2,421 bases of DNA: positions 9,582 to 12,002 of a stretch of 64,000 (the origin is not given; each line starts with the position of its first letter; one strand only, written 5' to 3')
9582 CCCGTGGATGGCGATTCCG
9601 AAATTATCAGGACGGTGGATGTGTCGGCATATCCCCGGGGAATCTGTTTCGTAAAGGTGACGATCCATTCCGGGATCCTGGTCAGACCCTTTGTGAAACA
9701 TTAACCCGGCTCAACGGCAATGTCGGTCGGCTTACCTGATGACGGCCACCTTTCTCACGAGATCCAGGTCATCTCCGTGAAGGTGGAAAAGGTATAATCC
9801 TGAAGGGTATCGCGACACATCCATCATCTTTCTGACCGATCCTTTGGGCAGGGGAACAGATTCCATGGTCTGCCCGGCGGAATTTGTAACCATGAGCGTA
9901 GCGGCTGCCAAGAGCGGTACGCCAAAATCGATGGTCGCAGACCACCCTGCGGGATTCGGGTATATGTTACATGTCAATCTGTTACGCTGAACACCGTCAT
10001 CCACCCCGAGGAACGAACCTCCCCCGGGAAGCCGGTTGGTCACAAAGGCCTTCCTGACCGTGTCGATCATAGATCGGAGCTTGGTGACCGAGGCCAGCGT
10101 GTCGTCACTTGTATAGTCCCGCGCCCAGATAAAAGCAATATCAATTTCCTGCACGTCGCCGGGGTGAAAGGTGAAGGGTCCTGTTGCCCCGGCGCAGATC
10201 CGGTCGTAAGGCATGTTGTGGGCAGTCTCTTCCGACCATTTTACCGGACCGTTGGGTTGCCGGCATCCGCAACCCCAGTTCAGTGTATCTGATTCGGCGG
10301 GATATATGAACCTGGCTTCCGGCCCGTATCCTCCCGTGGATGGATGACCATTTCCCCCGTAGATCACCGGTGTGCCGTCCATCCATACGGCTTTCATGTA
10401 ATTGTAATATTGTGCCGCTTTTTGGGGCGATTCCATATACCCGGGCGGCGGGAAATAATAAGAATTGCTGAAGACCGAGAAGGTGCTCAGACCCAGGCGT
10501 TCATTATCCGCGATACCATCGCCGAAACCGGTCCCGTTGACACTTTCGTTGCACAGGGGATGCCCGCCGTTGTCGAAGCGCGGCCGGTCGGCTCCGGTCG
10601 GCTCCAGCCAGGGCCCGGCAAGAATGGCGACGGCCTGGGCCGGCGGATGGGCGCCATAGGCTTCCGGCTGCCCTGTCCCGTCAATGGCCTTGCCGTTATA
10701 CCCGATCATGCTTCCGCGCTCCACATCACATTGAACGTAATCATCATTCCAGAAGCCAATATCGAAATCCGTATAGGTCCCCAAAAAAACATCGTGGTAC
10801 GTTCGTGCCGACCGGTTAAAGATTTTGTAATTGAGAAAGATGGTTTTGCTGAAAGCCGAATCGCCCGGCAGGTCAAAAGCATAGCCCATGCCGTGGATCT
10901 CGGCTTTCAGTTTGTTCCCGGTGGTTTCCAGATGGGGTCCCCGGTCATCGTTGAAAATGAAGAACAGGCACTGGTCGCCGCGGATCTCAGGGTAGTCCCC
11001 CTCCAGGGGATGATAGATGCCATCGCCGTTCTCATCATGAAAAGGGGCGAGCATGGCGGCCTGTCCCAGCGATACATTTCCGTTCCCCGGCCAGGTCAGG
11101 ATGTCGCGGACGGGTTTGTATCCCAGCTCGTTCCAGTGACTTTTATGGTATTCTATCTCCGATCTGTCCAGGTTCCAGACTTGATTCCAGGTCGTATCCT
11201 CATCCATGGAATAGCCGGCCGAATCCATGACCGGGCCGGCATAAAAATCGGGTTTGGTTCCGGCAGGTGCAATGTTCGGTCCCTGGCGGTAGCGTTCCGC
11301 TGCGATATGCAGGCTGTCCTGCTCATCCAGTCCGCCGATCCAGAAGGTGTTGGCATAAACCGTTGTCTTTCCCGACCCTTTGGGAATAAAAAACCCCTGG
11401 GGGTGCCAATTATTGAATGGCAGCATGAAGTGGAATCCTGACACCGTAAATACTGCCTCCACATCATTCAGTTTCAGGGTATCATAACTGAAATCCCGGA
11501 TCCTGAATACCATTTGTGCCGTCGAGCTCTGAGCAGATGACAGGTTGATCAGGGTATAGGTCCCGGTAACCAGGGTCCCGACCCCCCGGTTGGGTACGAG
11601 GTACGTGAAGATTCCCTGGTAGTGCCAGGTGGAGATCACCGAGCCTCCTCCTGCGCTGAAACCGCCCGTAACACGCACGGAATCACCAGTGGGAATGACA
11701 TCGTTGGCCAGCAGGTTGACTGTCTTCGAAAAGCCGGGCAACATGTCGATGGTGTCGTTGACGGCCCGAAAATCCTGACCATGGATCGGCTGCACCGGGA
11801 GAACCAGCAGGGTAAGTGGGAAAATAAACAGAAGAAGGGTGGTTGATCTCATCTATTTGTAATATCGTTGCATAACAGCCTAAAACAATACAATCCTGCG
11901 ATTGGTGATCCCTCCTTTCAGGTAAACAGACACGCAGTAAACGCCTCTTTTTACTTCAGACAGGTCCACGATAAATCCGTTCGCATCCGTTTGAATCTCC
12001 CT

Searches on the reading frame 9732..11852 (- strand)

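Call 17: search_protein_families(library=pfam, proteins=[window:9732-11852:-], max_evalue=0.0001)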
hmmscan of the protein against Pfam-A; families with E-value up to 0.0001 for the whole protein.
window:9732-11852:- (706 aa): 1 family
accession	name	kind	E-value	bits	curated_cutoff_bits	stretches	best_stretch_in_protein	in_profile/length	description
PF18962.6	Por_Secre_tail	-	5.8e-06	26.9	27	1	630-703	1-74/75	Secretion system C-terminal sorting domain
